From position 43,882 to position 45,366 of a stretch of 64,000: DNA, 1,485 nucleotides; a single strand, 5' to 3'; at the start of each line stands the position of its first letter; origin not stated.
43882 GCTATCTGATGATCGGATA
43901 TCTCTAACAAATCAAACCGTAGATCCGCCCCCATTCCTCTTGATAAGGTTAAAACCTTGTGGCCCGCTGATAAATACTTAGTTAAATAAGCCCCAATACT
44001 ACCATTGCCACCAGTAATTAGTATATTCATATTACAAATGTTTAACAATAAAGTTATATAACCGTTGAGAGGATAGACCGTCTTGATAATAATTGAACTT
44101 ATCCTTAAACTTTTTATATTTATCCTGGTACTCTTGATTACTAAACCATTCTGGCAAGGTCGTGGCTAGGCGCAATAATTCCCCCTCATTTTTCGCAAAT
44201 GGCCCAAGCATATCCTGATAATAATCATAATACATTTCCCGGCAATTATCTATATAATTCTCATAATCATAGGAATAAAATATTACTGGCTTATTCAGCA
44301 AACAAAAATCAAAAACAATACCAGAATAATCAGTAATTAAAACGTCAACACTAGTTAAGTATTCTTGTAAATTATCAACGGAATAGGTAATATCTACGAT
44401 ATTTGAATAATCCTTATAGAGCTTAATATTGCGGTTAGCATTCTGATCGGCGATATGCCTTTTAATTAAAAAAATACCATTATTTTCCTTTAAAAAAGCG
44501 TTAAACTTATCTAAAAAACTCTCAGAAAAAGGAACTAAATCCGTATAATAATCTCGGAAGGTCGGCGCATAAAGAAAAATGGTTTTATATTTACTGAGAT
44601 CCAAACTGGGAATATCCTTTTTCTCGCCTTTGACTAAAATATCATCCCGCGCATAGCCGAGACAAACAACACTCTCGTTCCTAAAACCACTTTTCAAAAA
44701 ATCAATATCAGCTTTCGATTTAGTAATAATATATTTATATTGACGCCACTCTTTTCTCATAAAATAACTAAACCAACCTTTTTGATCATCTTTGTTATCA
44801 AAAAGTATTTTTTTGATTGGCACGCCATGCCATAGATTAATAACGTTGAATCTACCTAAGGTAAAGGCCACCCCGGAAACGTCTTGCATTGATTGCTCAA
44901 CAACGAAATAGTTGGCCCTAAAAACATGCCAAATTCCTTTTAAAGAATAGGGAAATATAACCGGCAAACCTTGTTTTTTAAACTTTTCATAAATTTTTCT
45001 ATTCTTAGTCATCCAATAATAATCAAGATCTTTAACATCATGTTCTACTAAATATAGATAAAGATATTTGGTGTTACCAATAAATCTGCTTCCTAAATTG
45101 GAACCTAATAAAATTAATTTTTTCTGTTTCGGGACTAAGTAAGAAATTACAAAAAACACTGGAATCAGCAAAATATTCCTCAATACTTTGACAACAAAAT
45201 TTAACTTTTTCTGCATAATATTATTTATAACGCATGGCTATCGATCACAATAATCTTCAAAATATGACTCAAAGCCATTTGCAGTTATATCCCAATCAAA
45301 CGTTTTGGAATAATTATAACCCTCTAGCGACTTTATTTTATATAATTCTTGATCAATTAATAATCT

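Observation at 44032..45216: TagF-family transferase next to the phosphonate cassette: candidate CMP-phosphonate transferase or phosphono-teichoic-like polymerase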

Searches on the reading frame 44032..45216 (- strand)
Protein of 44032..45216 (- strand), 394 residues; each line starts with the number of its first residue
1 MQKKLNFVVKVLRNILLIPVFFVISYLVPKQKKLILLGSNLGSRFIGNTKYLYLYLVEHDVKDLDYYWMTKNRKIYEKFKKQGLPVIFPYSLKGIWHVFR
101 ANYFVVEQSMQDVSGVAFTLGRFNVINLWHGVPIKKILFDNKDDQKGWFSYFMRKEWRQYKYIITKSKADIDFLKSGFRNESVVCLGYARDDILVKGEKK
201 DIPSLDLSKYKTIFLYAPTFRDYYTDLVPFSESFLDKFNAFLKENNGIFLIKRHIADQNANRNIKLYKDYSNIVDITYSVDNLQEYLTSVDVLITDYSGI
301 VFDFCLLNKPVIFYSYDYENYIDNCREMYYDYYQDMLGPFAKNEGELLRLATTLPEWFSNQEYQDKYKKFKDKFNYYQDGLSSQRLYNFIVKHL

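Call 4: search_protein_families(library=pfam, proteins=[window:44032-45216:-], max_evalue=0.01)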
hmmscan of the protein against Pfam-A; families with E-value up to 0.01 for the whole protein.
window:44032-45216:- (394 aa): 1 family
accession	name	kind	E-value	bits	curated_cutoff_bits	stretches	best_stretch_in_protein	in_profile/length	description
PF04464.20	Glyphos_transf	-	9.7e-66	222.6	22.1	1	21-392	2-367/367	CDP-Glycerol:Poly(glycerophosphate) glycerophosphotransferase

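Call 5: search_protein_families(library=ncbifam, proteins=[window:44032-45216:-], max_evalue=0.01)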
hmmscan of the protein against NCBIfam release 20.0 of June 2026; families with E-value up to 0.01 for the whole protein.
window:44032-45216:- (394 aa): 3 families
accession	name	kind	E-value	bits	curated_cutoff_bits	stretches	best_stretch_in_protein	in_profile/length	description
NF041712.1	techglyph_taseTarF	equivalog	9.5e-36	123.6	550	1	9-391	5-387/388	teichoic acid glycerol-phosphate transferase TarF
NF041713.1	Tar_polymTarL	equivalog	4.5e-29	101.5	1000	1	4-388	182-557/562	teichoic acid ribitol-phosphate polymerase TarL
NF041711.1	TagprimaseTarB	equivalog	3.4e-07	29.9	500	1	282-348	260-325/362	teichoic acid glycerol-phosphate primase TarB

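Call 12: find_homologous_proteins(query=window:44032-45216:-, max_evalue=1e-10)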
Query window:44032-45216:- (394 aa): 636 proteins with E <= 1e-10 among 3867 candidates; the best 120 are listed.
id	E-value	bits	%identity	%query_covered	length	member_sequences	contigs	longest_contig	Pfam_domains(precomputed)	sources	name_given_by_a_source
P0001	2.4e-262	888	100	100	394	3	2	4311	PF04464.21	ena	-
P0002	8.2e-191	652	70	100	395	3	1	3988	PF04464.21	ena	-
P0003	9.5e-168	577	62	99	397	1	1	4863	PF04464.21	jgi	-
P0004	5.2e-106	373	45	98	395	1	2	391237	PF04464.21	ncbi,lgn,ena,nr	ncbi:CDP-glycerol glycerophosphotransferase family protein [Candidatus Parcubacteria bacterium]|nr:C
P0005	4.3e-102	360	46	97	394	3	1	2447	PF04464.21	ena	-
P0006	8.3e-97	343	47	99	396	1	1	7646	PF04464.21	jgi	-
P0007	5.6e-95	337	43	99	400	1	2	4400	PF04464.21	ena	-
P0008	8.5e-95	336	43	98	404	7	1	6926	PF04464.21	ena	-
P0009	1.1e-94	336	44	96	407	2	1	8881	PF04464.21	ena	-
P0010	3.3e-93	331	44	94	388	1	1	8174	PF04464.21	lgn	-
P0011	7.8e-92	327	44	97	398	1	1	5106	PF04464.21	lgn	-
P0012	1.1e-89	319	46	91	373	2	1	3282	PF04464.21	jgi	jgi:CDP-glycerol glycerophosphotransferase (TagB/SpsB family)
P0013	1.3e-89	319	42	98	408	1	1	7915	PF04464.21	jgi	-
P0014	1.1e-88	316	42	96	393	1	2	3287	PF04464.21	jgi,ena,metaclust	metaclust:\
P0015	2.9e-87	312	42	98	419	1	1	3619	PF04464.21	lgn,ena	-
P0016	2.3e-83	299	42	97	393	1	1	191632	PF04464.21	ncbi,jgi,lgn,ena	ncbi:MAG: CDP-glycerol glycerophosphotransferase family protein [Patescibacteria group bacterium]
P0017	2.8e-83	298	41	88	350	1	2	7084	PF04464.21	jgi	-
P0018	1.5e-82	296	42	94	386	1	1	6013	PF04464.21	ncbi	-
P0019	1.9e-81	292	42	99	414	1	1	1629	PF04464.21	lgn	-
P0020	2.9e-81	292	40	99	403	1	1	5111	PF04464.21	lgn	-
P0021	5.8e-81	291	41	92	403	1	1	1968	PF04464.21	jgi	jgi:CDP-glycerol glycerophosphotransferase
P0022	7.5e-81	290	43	95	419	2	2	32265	PF04464.21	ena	-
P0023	2.2e-80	289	40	97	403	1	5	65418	PF04464.21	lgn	-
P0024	4.3e-80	288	40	97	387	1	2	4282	PF04464.21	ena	-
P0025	9.0e-78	280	38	92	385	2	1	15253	PF04464.21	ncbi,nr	ncbi:MAG: CDP-glycerol glycerophosphotransferase family protein [Spirochaetes bacterium]|nr:CDP-glyc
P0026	2.6e-75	272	39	93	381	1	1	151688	PF04464.21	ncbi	-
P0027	5.2e-75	271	38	96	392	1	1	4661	PF04464.21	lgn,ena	-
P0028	2.5e-73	266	39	94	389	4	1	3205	PF04464.21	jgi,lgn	-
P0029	3.9e-71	258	38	93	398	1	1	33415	PF04464.21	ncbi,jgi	jgi:CDP-glycerol glycerophosphotransferase (TagB/SpsB family)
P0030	1.4e-70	257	37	97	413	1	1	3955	PF04464.21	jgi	-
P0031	1.0e-69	254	38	93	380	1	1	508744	PF04464.21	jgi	jgi:CDP-glycerol glycerophosphotransferase (TagB/SpsB family)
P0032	1.1e-69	254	36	98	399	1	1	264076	PF04464.21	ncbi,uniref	ncbi:CDP-glycerol glycerophosphotransferase family protein [Elongatibacter sediminis]|uniref:CDP-gly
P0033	1.5e-69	253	40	98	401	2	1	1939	PF04464.21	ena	-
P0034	4.8e-68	248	37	96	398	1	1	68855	PF04464.21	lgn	-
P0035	8.1e-68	247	35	96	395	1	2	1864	PF04464.21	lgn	-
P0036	9.9e-68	247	38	97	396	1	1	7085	PF04464.21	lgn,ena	-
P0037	9.1e-67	244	37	92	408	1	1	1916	PF04464.21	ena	-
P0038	1.2e-66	244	38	88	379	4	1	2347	PF04464.21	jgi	jgi:CDP-glycerol glycerophosphotransferase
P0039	1.5e-66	243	38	92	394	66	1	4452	PF04464.21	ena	-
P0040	2.9e-66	242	38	98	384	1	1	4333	PF04464.21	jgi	-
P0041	4.3e-66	242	35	98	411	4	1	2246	PF04464.21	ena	-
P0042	4.7e-66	242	37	96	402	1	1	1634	PF04464.21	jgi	jgi:CDP-glycerol glycerophosphotransferase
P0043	8.2e-66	241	35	92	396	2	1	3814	PF04464.21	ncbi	-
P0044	2.3e-65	239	37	93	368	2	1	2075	PF04464.21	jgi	-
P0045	2.8e-65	239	36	93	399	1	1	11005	PF04464.21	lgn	-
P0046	5.0e-64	235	38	97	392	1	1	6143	PF04464.21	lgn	-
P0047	2.0e-62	230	34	97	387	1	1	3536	PF04464.21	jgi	jgi:CDP-glycerol glycerophosphotransferase (TagB/SpsB family)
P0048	2.0e-62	230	36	97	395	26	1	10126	PF04464.21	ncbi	-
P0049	2.6e-62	229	35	94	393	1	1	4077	PF04464.21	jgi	jgi:CDP-glycerol glycerophosphotransferase (TagB/SpsB family)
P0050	1.1e-61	227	35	92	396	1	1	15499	PF04464.21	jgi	jgi:CDP-glycerol glycerophosphotransferase (TagB/SpsB family)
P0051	1.7e-61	227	34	98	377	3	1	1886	PF04464.21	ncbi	-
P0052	1.7e-61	227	37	97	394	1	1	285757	PF04464.21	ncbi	-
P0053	7.3e-61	225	34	97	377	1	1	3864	PF04464.21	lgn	-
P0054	9.1e-60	221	38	96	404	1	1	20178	PF04464.21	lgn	-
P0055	2.2e-59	220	37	92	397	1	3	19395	PF04464.21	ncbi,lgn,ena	-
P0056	1.8e-58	217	37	97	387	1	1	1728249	PF04464.21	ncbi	ncbi:CDP-glycerol glycerophosphotransferase family protein [Methanococcus sp. CF]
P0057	2.7e-54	203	37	97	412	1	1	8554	PF04464.21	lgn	-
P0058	1.1e-51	194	36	96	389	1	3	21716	PF04464.21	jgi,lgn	jgi:CDP-glycerol glycerophosphotransferase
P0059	5.5e-51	192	31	96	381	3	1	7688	PF04464.21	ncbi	ncbi:MAG: CDP-glycerol glycerophosphotransferase family protein [Pseudomonadota bacterium]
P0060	9.7e-51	191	34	96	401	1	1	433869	PF04464.21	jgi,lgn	-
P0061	4.1e-50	189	32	98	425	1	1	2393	PF04464.21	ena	-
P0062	9.5e-50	188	33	92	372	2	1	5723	PF04464.21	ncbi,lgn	ncbi:MAG: CDP-glycerol glycerophosphotransferase family protein [Candidatus Methanomethylicia archae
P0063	3.9e-49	186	33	93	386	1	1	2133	PF04464.21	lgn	-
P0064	7.8e-49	185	34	97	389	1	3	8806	PF04464.21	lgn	-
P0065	2.2e-48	183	34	91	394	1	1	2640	PF04464.21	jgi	jgi:CDP-glycerol glycerophosphotransferase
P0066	3.2e-48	183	34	97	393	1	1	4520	PF04464.21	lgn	-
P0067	4.7e-48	182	34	91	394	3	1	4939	PF04464.21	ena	-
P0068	4.9e-48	182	34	94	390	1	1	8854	PF04464.21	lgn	-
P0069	5.4e-48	182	34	83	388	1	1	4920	PF04464.21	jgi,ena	-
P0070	9.0e-48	181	35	89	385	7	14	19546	PF04464.21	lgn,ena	-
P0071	1.6e-47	181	33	97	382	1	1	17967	PF04464.21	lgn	-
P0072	1.8e-47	180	31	99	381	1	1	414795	PF04464.21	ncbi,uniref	ncbi:CDP-glycerol glycerophosphotransferase family protein [Leadbetterella sp. DM7]|uniref:CDP-glyce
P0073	1.9e-47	180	35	90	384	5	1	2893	PF04464.21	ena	-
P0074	1.2e-46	178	31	100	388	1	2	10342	PF04464.21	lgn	-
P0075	1.4e-46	178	39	71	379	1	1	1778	PF04464.21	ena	-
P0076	2.3e-46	177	31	100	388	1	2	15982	PF04464.21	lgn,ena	-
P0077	2.4e-46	177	31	100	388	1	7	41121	PF04464.21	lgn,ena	-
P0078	2.6e-46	177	31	100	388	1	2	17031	PF04464.21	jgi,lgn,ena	-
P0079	2.7e-46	177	30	100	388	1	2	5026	PF04464.21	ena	-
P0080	2.8e-46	177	34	94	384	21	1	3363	PF04464.21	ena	-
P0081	3.8e-46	176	30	100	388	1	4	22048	PF04464.21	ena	-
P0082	4.1e-46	176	31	100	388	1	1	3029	PF04464.21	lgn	-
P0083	5.0e-46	176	30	100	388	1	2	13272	PF04464.21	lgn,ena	-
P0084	5.2e-46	176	30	100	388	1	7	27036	PF04464.21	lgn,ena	-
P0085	5.4e-46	176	33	92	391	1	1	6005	PF04464.21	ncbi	-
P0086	5.6e-46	176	31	95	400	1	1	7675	PF04464.21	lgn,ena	-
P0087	5.7e-46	176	32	99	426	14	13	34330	PF04464.21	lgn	-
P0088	7.2e-46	175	34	98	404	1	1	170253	PF04464.21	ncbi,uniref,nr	ncbi:CDP-glycerol glycerophosphotransferase family protein [Anaerosacchariphilus polymeriproducens]|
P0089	9.8e-46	175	30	100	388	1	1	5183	PF04464.21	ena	-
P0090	1.1e-45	175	36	95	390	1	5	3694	PF04464.21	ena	-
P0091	1.1e-45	175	36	95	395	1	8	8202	PF04464.21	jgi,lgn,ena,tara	jgi:CDP-glycerol glycerophosphotransferase (TagB/SpsB family)|tara:strand:+ start:1695 stop:2882 len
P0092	1.3e-45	174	36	95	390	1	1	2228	PF04464.21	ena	-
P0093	1.6e-45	174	31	100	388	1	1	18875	PF04464.21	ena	-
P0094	1.7e-45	174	36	95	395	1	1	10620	PF04464.21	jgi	jgi:CDP-glycerol glycerophosphotransferase (TagB/SpsB family)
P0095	1.8e-45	174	34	93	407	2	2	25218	PF04464.21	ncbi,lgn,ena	-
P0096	2.1e-45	174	32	98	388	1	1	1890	PF04464.21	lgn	-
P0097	3.8e-45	173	32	94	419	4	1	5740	PF04464.21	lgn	-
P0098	5.4e-45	172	35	95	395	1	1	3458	PF04464.21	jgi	jgi:CDP-glycerol glycerophosphotransferase (TagB/SpsB family)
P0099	5.5e-45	172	33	97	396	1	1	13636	PF04464.21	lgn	-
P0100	8.1e-45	172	34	97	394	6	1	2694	PF04464.21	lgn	-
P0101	8.6e-45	172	31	99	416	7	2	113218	PF04464.21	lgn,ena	-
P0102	9.0e-45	172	32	98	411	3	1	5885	PF04464.21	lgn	-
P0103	9.4e-45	172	33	89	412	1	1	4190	PF04464.21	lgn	-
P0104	1.4e-44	171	34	87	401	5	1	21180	PF04464.21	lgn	-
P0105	1.4e-44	171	33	96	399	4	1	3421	PF04464.21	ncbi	-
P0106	1.7e-44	171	32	97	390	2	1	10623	PF04464.21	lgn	-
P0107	2.0e-44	170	31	98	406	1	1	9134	PF04464.21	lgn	-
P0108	2.8e-44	170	34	85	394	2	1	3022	PF04464.21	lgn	-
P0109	2.9e-44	170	33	100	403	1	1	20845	PF04464.21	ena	-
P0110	3.6e-44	170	33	98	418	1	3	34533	PF04464.21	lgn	-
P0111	4.7e-44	169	35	85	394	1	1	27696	PF04464.21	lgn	-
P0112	7.0e-44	169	33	100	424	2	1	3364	PF04464.21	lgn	-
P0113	1.5e-43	168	32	94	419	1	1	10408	PF04464.21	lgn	-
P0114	1.9e-43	167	34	91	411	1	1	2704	PF04464.21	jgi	-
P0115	2.1e-43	167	30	97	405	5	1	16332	PF04464.21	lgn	-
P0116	2.2e-43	167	34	94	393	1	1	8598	PF04464.21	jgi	jgi:CDP-glycerol glycerophosphotransferase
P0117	2.5e-43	167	33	97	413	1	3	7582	PF04464.21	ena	-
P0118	2.7e-43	167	33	96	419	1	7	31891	PF04464.21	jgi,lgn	jgi:CDP-glycerol glycerophosphotransferase (TagB/SpsB family)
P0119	2.8e-43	167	35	95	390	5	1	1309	PF04464.21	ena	-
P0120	3.1e-43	167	34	89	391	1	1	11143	PF04464.21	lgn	-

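Call 13: find_encoding_contigs(protein=P0004, flank=10000, max_places=2)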
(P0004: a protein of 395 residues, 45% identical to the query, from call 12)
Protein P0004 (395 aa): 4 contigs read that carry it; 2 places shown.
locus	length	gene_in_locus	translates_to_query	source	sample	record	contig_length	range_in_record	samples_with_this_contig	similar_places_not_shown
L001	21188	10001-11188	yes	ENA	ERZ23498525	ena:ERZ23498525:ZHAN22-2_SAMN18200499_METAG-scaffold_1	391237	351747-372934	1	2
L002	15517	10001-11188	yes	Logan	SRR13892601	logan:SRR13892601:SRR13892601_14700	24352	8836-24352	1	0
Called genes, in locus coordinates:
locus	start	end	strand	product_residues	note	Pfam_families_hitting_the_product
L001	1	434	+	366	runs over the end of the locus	PF00155:Aminotran_1_2, PF01041:DegT_DnrJ_EryC1, PF01212:Beta_elim_lyase, PF00266:Aminotran_5 (weak), PF01053:Cys_Met_Meta_PP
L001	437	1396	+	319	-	PF01408:GFO_IDH_MocA, PF22725:GFO_IDH_MocA_C3, PF02894:GFO_IDH_MocA_C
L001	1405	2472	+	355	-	-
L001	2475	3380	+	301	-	PF00106:adh_short (weak), PF01073:3Beta_HSD, PF01370:Epimerase, PF02719:Polysacc_synt_2, PF04321:RmlD_sub_bind, PF16363:GDP_Man_Dehyd, PF07993:NAD_binding_4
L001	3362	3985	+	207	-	PF00702:Hydrolase, PF13419:HAD_2, PF13242:Hydrolase_like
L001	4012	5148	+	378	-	PF00534:Glycos_transf_1, PF13692:Glyco_trans_1_4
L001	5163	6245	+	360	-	PF02350:Epimerase_2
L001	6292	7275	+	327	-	PF00535:Glycos_transf_2, PF10111:Glyco_tranf_2_2 (weak), PF13506:Glyco_transf_21 (weak), PF13641:Glyco_tranf_2_3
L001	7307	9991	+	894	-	-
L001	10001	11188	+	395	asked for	PF04464:Glyphos_transf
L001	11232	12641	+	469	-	PF00224:PK, PF02887:PK_C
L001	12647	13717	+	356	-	PF14306:PUA_2, PF01747:ATP-sulfurylase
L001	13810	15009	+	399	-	-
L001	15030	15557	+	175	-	-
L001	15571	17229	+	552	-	-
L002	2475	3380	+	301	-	PF00106:adh_short (weak), PF01073:3Beta_HSD, PF01370:Epimerase, PF02719:Polysacc_synt_2, PF04321:RmlD_sub_bind, PF16363:GDP_Man_Dehyd, PF07993:NAD_binding_4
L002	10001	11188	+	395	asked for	PF04464:Glyphos_transf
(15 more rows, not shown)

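Call 14: find_encoding_contigs(protein=P0016, flank=10000, max_places=2)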
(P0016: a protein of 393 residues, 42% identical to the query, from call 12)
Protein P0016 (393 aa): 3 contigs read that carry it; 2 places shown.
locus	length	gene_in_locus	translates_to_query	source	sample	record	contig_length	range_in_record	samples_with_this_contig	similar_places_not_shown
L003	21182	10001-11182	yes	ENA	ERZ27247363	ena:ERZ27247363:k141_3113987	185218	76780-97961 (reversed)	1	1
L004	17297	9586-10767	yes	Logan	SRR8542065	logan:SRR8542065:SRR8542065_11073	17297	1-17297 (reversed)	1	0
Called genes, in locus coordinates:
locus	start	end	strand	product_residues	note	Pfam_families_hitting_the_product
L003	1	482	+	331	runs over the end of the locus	PF00535:Glycos_transf_2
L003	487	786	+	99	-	-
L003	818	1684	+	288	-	PF03446:NAD_binding_2 (faint), PF03721:UDPG_MGDP_dh_N, PF00984:UDPG_MGDP_dh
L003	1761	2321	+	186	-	-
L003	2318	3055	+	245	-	PF08843:AbiEii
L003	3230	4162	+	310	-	PF01073:3Beta_HSD (weak), PF01370:Epimerase, PF02719:Polysacc_synt_2 (faint), PF04321:RmlD_sub_bind, PF07993:NAD_binding_4 (faint), PF16363:GDP_Man_Dehyd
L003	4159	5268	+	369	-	PF20706:GT4-conflict (weak), PF13439:Glyco_transf_4, PF13579:Glyco_trans_4_4 (weak), PF20706:GT4-conflict, PF00534:Glycos_transf_1, PF13692:Glyco_trans_1_4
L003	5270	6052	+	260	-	PF05050:Methyltransf_21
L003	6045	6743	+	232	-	PF05175:MTS (weak), PF13489:Methyltransf_23, PF02353:CMAS, PF08241:Methyltransf_11, PF08242:Methyltransf_12, PF13649:Methyltransf_25, PF13847:Methyltransf_31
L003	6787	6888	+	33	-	-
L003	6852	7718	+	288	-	PF00535:Glycos_transf_2, PF10111:Glyco_tranf_2_2 (weak)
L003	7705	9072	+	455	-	PF01128:IspD, PF12804:NTP_transf_3 (weak), PF13561:adh_short_C2, PF00106:adh_short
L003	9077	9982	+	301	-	PF05050:Methyltransf_21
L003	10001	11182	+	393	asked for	PF04464:Glyphos_transf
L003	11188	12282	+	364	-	PF13439:Glyco_transf_4, PF00534:Glycos_transf_1, PF13692:Glyco_trans_1_4, PF20706:GT4-conflict (weak)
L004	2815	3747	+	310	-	PF01073:3Beta_HSD (weak), PF01370:Epimerase, PF02719:Polysacc_synt_2 (faint), PF04321:RmlD_sub_bind, PF07993:NAD_binding_4 (faint), PF16363:GDP_Man_Dehyd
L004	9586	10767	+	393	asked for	PF04464:Glyphos_transf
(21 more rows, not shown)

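Call 35: find_related_loci(query=A1, collection=metagenome_contigs, flank=10000)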
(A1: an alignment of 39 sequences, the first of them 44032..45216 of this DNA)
Query A1 (394 aa) in metagenome_contigs; peptide patterns used: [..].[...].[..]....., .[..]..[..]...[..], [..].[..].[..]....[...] (x = any residue, [..] = any of these).
600 stretches matched a pattern (row limit reached: there are more); 583 encode a relative of the query (tblastn E <= 1e-3); the best 80 are kept; 80 distinct loci.
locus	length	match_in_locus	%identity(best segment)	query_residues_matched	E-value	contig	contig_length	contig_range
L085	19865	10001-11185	43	3-394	5e-101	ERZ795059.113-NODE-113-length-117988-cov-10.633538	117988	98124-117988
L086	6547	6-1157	44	14-394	2e-99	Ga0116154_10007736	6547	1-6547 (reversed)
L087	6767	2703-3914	39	2-394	5e-88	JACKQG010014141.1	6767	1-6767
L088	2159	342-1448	41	23-392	1e-90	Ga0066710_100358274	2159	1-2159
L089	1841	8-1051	38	42-386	5e-76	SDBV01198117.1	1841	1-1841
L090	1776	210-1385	36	1-394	2e-73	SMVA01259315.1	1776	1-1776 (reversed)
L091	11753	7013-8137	34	25-386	8e-68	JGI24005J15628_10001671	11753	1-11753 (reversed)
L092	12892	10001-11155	36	1-386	2e-63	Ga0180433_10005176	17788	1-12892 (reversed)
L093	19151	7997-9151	34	9-392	4e-62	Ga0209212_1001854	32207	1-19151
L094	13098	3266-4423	33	5-392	2e-51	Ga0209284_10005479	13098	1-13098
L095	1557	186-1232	32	21-387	8e-52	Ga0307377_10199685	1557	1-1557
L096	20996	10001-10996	36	16-344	1e-49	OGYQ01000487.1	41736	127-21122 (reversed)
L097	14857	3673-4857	32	16-392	2e-49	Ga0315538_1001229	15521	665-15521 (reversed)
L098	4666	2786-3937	33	10-390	3e-47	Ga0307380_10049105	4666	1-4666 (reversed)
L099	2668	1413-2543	33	5-391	4e-47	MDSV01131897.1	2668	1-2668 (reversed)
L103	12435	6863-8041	31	12-394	2e-44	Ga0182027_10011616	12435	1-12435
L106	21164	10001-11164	32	16-390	6e-44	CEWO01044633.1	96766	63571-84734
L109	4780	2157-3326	30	2-386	7e-44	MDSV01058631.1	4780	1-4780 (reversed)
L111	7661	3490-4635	33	15-390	9e-44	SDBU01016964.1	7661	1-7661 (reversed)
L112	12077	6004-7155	30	20-392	2e-43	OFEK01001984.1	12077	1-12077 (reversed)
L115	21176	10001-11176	34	6-386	8e-42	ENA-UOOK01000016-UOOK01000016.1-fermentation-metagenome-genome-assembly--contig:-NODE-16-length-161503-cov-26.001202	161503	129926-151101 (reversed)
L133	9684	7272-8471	29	5-390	6e-36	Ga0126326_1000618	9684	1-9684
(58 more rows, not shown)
